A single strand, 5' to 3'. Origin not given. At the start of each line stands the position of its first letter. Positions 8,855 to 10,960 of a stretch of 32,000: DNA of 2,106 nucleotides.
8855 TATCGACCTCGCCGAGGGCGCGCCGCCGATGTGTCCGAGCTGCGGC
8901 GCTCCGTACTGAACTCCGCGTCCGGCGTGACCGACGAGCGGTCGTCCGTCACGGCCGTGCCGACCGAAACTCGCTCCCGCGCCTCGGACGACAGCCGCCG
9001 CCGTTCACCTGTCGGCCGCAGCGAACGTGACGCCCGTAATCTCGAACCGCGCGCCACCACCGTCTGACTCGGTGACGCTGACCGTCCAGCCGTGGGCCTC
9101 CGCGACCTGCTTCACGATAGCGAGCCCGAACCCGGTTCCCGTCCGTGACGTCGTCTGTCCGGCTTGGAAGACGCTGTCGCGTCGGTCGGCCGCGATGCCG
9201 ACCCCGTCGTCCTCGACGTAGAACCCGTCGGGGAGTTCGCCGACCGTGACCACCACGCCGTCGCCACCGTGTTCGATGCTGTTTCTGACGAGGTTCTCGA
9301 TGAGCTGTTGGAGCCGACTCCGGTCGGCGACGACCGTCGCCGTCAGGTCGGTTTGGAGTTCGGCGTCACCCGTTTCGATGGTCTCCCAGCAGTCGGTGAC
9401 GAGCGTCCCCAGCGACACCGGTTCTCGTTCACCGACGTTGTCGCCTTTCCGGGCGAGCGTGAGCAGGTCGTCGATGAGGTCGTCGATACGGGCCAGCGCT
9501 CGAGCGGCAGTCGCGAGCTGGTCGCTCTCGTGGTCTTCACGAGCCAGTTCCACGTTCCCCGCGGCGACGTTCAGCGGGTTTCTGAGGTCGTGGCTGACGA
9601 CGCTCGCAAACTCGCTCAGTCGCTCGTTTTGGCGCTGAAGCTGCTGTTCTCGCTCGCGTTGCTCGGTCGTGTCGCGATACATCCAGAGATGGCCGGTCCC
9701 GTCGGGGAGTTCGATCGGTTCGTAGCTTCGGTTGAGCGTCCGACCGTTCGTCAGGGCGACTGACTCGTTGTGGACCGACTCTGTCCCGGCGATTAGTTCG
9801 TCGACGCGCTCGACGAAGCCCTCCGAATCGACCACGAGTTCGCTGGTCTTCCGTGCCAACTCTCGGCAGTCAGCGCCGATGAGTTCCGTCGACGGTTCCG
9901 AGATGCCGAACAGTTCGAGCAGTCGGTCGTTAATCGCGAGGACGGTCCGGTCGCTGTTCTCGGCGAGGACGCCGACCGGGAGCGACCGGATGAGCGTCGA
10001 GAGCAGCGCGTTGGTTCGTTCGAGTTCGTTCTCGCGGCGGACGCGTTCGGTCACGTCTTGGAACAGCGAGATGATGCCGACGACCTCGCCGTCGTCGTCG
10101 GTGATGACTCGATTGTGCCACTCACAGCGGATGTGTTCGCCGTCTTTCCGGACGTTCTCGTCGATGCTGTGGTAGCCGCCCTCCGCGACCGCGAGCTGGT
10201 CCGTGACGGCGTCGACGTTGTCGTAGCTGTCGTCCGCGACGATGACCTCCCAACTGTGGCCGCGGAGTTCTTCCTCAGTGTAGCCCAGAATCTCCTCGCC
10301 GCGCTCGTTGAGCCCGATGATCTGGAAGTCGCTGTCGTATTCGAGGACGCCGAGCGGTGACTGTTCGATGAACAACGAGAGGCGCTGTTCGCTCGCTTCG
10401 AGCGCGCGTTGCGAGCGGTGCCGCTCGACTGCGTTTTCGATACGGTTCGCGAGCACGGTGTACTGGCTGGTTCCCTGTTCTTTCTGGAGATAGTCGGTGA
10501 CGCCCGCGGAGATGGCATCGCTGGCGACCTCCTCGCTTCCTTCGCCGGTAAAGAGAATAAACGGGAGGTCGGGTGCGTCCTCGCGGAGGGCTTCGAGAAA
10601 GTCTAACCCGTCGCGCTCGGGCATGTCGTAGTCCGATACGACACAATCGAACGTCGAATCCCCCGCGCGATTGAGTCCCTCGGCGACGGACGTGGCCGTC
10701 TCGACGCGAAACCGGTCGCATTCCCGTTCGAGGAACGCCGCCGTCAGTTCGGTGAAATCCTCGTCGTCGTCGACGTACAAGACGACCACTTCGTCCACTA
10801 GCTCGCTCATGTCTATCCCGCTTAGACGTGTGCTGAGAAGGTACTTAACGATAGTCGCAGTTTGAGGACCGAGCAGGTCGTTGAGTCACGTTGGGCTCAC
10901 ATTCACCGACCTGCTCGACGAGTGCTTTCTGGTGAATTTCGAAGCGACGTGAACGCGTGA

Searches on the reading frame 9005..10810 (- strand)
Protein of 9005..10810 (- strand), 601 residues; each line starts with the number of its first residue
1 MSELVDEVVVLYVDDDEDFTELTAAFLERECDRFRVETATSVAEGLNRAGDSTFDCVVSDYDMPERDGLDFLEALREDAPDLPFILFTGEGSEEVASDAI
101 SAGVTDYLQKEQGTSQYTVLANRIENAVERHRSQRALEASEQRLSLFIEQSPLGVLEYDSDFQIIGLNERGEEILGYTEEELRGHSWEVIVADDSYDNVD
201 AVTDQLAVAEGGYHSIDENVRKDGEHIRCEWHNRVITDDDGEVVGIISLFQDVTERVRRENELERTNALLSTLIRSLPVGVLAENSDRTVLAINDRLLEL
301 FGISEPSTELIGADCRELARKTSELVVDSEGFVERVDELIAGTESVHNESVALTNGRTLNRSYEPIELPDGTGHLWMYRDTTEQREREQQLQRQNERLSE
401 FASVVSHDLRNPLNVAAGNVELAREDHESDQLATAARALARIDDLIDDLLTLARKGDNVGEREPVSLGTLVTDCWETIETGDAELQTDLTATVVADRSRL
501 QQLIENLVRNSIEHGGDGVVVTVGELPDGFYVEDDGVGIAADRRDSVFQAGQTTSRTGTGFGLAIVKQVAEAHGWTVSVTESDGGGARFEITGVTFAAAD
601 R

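Call 7: search_protein_families(library=pfam, proteins=[window:9005-10810:-], max_evalue=0.01)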
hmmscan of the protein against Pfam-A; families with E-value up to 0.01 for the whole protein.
window:9005-10810:- (601 aa): 10 families
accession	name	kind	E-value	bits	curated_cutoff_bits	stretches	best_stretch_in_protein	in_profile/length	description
PF08448.16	PAS_4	-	1.1e-24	87.2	23.1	2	149-258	2-110/110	PAS fold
PF00072.30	Response_reg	-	2.9e-22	79.4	30.2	1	10-115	1-104/111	Response regulator receiver domain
PF02518.31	HATPase_c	-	9e-20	71.6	26.4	1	496-592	2-106/111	Histidine kinase-, DNA gyrase B-, and HSP90-like ATPase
PF13426.13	PAS_9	-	1.8e-17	63.9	27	1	153-255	2-103/103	PAS domain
PF00989.32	PAS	-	2.7e-16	60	22.6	2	143-253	2-113/113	PAS fold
PF00512.31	HisKA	-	1.6e-14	54.1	26.9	1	398-456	2-64/66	His Kinase A (phospho-acceptor) domain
PF13188.13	PAS_8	-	3.4e-12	46.2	21.8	2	143-195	2-51/65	PAS domain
PF08447.18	PAS_3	-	4.2e-10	40.2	25.6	1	165-248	2-87/89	PAS fold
PF12860.13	PAS_7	-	5.2e-08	33.5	27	1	276-389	3-115/115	PAS fold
PF03709.21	OKR_DC_1_N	-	0.0029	18.3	29.3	0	32-129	16-109/111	Orn/Lys/Arg decarboxylase, N-terminal domain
